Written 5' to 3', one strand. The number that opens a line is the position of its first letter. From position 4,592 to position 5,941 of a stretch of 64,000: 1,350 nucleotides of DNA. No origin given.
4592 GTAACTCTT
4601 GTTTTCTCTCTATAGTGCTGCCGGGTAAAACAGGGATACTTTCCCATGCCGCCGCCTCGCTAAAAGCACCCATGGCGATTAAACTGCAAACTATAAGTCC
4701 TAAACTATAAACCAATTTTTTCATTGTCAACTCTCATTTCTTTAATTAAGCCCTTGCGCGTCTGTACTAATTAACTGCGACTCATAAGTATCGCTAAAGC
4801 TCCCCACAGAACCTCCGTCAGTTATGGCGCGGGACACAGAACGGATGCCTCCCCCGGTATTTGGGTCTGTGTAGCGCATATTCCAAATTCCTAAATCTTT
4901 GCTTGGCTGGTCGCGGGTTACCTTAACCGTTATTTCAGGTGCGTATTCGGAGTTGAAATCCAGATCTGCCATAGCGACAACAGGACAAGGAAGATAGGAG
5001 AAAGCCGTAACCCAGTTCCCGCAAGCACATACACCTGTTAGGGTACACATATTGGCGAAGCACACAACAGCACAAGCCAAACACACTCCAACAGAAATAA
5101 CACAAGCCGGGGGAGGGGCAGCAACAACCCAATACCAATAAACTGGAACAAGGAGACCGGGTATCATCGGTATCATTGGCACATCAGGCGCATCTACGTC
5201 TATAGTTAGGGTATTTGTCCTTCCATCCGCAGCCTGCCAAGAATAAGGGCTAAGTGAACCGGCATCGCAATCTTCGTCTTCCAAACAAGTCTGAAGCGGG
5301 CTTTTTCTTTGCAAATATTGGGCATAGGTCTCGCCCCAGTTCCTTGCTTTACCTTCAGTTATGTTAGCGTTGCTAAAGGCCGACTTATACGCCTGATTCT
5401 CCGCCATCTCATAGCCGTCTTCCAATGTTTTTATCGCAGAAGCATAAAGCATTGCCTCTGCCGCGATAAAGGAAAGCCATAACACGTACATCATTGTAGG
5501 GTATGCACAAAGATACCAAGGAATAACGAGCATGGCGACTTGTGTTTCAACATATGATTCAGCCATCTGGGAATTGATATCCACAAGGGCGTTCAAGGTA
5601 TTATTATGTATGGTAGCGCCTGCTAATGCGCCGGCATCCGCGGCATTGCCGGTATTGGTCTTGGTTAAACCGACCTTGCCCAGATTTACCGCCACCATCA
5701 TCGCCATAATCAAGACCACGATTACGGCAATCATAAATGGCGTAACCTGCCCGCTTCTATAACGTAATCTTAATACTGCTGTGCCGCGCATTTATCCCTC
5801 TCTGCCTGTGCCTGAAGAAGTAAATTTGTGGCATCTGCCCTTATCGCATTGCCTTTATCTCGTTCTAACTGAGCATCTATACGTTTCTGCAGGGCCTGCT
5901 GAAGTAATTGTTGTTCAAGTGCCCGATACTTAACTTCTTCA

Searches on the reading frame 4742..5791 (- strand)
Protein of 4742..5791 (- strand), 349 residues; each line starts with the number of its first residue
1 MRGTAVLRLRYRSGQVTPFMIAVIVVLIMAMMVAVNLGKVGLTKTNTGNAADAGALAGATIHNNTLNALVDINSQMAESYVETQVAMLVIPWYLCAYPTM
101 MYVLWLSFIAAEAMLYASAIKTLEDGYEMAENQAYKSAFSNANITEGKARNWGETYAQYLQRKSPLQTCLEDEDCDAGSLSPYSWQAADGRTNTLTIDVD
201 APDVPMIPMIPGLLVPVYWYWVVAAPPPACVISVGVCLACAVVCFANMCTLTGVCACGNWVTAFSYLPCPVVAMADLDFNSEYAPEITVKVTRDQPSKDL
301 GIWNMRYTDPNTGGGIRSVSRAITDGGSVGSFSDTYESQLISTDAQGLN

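Call 41: search_protein_families(library=pfam, proteins=[window:4742-5791:-], max_evalue=1e-8)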
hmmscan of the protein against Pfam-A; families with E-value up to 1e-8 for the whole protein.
window:4742-5791:- (349 aa): 1 family
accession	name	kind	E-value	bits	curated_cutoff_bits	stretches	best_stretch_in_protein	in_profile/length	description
PF13400.11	Tad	-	6.4e-10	39.6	22.3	1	14-59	1-45/47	Putative Flp pilus-assembly TadE/G-like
